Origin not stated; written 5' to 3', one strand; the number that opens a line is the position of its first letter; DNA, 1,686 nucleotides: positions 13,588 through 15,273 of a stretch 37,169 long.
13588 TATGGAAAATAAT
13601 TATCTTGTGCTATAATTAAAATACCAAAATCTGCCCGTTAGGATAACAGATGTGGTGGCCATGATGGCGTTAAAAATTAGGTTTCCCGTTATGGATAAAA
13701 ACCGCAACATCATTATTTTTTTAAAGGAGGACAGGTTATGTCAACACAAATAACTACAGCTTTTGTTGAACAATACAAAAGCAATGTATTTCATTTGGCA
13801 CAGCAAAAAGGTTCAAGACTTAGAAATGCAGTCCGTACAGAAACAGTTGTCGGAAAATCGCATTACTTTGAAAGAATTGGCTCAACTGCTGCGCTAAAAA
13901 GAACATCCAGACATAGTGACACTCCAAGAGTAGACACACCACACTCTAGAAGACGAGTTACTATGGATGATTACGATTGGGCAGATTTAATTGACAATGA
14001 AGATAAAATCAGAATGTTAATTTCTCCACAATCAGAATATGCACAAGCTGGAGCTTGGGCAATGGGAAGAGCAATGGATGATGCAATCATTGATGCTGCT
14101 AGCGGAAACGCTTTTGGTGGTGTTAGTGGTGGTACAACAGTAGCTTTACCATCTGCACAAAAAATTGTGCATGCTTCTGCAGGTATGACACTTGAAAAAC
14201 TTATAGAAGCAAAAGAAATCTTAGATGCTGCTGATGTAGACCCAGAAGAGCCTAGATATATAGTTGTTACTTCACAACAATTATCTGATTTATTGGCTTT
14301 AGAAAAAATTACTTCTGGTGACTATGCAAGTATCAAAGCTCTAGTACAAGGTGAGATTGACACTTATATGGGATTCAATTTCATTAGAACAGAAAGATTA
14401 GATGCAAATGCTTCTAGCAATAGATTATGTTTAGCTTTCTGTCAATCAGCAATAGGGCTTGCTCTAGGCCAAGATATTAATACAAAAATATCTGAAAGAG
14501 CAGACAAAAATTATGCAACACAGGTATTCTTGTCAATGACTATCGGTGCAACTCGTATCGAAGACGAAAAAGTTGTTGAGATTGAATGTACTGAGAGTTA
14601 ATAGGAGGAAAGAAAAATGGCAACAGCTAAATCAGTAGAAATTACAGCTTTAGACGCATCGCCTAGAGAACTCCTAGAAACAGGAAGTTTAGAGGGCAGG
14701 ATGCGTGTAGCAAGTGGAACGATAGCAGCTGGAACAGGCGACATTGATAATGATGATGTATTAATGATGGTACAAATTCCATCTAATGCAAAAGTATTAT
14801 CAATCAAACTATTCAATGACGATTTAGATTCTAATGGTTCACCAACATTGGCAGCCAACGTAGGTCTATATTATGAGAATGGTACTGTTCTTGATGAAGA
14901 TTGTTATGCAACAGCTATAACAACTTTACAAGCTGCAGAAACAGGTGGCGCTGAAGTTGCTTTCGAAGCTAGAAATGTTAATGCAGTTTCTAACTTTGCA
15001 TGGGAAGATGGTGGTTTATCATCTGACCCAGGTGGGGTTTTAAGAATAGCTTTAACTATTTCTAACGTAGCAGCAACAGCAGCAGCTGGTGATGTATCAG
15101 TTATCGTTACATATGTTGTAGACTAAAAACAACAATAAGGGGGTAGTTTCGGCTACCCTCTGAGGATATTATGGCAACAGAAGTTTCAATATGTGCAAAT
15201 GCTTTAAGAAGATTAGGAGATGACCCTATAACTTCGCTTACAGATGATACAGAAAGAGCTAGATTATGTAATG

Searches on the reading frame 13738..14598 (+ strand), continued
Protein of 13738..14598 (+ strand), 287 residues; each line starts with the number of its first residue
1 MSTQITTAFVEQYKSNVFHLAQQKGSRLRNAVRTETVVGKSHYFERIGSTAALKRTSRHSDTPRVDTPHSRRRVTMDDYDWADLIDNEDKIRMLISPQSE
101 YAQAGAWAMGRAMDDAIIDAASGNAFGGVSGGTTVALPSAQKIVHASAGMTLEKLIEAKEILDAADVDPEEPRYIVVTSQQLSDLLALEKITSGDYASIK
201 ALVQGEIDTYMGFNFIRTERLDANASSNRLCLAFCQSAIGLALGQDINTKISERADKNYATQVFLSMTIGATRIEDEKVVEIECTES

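Call 66: search_protein_families(library=phrogs, proteins=[window:13738-14598:+], max_evalue=0.001)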
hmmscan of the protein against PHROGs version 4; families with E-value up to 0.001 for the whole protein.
window:13738-14598:+ (287 aa): 4 families
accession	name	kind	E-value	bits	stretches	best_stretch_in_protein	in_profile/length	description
phrog_3437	-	head and packaging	3.8e-102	342.4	1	1-286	3-293/294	major head protein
phrog_267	-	head and packaging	1.4e-22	81.4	1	11-283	43-324/410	major head protein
phrog_544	-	head and packaging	0.00044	20.8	1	79-283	86-272/282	major head protein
phrog_1357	-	head and packaging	0.00059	19.9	1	113-222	147-261/356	major head protein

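Call 67: search_protein_families(library=pfam, proteins=[window:13738-14598:+], max_evalue=0.01)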
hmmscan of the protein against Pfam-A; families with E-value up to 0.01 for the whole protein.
window:13738-14598:+ (287 aa): 1 family
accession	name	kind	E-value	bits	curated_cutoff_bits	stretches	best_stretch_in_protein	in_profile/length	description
PF19821.5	Phage_capsid_2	-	1.6e-93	313.6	25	1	5-286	1-293/293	Phage capsid protein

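Call 68: find_related_loci(query=L272:401-1300:+, collection=viral_contigs, flank=500)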
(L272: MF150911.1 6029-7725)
Query L272:401-1300:+ (300 aa) in viral_contigs; peptide patterns used: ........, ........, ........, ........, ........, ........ (x = any residue, [..] = any of these).
142 stretches matched a pattern; 141 encode a relative of the query (tblastn E <= 1e-3); the best 80 are kept; 80 distinct loci.
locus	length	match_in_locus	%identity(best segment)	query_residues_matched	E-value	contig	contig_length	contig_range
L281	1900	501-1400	99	1-300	0e+0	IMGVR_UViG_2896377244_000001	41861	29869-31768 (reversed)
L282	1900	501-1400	83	1-300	0e+0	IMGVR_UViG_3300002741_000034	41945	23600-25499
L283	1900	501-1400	79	1-300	2e-172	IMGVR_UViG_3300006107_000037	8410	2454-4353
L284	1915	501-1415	78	1-300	1e-172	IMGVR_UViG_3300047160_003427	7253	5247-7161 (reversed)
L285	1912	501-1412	79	1-299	4e-168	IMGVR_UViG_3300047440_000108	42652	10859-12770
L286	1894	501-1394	78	1-300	8e-169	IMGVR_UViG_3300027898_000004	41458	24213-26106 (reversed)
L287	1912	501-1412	77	1-299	1e-164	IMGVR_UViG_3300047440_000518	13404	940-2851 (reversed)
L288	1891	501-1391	76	1-299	6e-163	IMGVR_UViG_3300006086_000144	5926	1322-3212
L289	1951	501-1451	72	1-299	3e-155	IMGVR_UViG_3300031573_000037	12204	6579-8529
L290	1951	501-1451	72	1-299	3e-155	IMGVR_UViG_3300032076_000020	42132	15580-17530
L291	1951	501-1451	69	1-299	3e-157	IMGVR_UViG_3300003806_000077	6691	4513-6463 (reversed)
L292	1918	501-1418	71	1-300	1e-153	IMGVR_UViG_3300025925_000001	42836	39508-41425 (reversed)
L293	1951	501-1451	68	1-299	9e-153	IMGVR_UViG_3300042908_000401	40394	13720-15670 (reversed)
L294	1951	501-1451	70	1-299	3e-152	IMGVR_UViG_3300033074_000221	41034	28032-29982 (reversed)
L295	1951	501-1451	69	1-299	6e-152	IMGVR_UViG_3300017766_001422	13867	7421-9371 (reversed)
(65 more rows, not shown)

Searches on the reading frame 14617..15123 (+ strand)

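Call 66: search_protein_families(library=phrogs, proteins=[window:14617-15123:+], max_evalue=0.001)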
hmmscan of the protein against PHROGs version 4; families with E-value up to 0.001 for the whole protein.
window:14617-15123:+ (169 aa): 1 family
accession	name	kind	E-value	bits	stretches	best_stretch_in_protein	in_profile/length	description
phrog_8455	-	head and packaging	0.00055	20.6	0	42-110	37-99/152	virion structural protein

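Call 67: search_protein_families(library=pfam, proteins=[window:14617-15123:+], max_evalue=0.01)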
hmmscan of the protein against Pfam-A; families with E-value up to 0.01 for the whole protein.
window:14617-15123:+ (169 aa): 0 families
